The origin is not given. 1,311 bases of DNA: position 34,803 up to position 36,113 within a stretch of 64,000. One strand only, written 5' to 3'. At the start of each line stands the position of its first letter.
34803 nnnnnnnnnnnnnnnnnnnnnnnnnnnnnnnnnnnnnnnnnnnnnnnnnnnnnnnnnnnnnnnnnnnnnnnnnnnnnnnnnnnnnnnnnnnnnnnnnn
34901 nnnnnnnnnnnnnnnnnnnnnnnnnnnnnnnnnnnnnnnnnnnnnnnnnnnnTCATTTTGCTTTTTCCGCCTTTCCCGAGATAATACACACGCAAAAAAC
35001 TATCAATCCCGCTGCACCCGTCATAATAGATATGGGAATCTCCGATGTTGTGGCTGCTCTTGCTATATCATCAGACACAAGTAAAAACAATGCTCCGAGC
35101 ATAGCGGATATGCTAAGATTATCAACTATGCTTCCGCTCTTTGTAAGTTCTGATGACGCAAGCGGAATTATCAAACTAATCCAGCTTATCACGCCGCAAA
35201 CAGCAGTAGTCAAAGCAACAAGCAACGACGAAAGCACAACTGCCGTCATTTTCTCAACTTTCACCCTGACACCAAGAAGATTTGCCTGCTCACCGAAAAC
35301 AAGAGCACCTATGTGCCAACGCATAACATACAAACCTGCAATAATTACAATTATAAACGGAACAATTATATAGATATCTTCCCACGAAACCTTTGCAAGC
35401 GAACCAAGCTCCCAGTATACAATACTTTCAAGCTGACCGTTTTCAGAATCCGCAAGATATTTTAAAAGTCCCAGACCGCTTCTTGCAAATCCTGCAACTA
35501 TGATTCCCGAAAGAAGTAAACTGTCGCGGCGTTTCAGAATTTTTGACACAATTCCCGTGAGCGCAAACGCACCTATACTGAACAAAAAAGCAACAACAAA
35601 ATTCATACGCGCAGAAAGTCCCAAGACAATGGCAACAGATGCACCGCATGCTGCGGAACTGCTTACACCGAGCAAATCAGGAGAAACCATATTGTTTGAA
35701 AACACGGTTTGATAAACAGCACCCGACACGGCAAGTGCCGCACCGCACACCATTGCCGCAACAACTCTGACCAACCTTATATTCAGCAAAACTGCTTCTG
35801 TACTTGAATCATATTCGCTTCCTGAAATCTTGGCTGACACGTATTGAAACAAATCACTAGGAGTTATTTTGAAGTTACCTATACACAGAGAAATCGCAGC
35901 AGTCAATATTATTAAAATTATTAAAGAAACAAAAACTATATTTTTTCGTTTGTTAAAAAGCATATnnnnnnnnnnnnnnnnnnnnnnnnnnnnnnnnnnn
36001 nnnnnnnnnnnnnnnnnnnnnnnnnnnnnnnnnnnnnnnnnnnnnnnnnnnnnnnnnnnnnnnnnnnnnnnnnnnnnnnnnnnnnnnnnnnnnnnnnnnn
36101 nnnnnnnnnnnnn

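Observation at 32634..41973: Tightly packed glycan-modification operon downstream of the collagen-like gene that embeds a FecBCD-type ABC importer, a metallophosphoesterase and an orphan ClpP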

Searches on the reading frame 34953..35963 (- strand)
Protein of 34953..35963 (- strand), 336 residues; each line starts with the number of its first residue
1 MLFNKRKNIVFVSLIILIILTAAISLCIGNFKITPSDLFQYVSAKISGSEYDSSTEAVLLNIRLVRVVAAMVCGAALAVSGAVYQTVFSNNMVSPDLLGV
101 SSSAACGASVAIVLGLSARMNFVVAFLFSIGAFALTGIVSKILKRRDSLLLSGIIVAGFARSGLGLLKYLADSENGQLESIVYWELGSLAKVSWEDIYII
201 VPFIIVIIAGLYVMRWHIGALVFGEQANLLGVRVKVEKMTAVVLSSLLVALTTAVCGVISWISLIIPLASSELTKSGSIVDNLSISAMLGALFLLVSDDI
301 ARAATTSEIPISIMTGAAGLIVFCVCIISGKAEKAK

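Call 4: search_protein_families(library=pfam, proteins=[window:34953-35963:-], max_evalue=0.01)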
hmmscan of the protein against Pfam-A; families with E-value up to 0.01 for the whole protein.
window:34953-35963:- (336 aa): 1 family
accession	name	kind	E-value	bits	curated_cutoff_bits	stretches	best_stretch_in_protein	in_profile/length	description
PF01032.23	FecCD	-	9.4e-62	209.3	26.5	1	17-328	1-310/311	FecCD transport family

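Call 7: search_protein_families(library=ncbifam, proteins=[window:34953-35963:-], max_evalue=0.01)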
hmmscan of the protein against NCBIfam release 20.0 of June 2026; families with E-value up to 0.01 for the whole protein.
window:34953-35963:- (336 aa): 16 families
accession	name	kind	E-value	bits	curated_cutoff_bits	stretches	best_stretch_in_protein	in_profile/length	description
NF003001.0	PRK03784.1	equivalog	2.1e-42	145.5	334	1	5-328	13-326/332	vitamin B12 ABC transporter permease BtuC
NF007081.0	PRK09535.1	equivalog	2.7e-36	125.7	461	1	52-323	84-354/366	vitamin B12 ABC transporter permease BtuC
TIGR03869.1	F420-0_ABCperm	hypoth_equivalog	6.5e-35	120.9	437.35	1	22-330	6-321/325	putative F420-0 ABC transporter permease subunit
NF007299.0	PRK09777.1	equivalog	5.8e-33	114.5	406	1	9-323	4-310/318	Fe(3+) dicitrate ABC transporter permease subunit FecD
NF007872.0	PRK10577.2-3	equivalog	1.9e-31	109.1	727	1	11-322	357-661/676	Fe(3+)-hydroxamate ABC transporter permease FhuB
NF007866.0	PRK10577.1-2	equivalog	1.1e-30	106.6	554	1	47-326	378-659/666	Fe(3+)-hydroxamate ABC transporter permease FhuB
NF008407.0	PRK11228.1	equivalog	1.1e-29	103.4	396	1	11-323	8-322/330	iron-dicitrate ABC transporter permease FecC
NF007867.0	PRK10577.1-3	subfamily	4.3e-28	98.1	849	1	7-327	36-356/710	Fe(3+)-hydroxamate ABC transporter permease FhuB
NF007759.0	PRK10440.1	equivalog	1.2e-27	97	422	1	4-329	5-325/330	iron-enterobactin ABC transporter permease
NF007871.0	PRK10577.2-2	equivalog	1.6e-26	93.1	899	1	12-316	362-662/679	Fe(3+)-hydroxamate ABC transporter permease FhuB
NF007873.0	PRK10577.2-4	equivalog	2.1e-23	82.9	1012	1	16-323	333-636/646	Fe(3+)-hydroxamate ABC transporter permease FhuB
NF007760.0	PRK10441.1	equivalog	1.5e-22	80.2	428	1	5-322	7-321/335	Fe(3+)-siderophore ABC transporter permease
NF007868.0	PRK10577.1-5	equivalog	4.9e-19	68.3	943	1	6-319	7-316/666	Fe(3+)-hydroxamate ABC transporter permease FhuB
NF007869.0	PRK10577.1-6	equivalog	4.1e-18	65.1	954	1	19-321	385-685/703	Fe(3+)-hydroxamate ABC transporter permease FhuB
NF007870.0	PRK10577.2-1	equivalog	2.8e-16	59.3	1355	1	7-321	355-664/678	Fe(3+)-hydroxamate ABC transporter permease FhuB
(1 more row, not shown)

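Call 93: search_solved_structures(query=window:34953-35963:-, max_evalue=0.00001)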
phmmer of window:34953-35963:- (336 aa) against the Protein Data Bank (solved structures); distinct sequences matched with E-value up to 0.00001: 8.
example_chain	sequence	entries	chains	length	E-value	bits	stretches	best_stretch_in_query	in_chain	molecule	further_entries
2nq2_A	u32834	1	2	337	5.4e-48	167.2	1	11-328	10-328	Hypothetical ABC transporter permease protein HI1471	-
5b57_A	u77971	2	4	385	3.6e-30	108.6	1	9-326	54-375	Putative hemin ABC transport system, membrane protein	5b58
4g1u_A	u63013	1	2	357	1.9e-28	103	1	55-328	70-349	Hemin transport system permease protein hmuU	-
1l7v_A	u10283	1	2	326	7.9e-25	91.1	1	5-328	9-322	VITAMIN B12 TRANSPORT SYSTEM PERMEASE PROTEIN BTUC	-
7lb8_B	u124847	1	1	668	1.2e-24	90.5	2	61-320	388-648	Iron(3+)-hydroxamate import system permease protein FhuB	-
2qi9_A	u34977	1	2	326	2.6e-24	89.4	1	5-328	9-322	Vitamin B12 import system permease protein btuC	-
4r9u_A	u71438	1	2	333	3.2e-24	89.1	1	5-328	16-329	Vitamin B12 import system permease protein BtuC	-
4dbl_A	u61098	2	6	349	3.4e-24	89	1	5-328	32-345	Vitamin B12 import system permease protein BtuC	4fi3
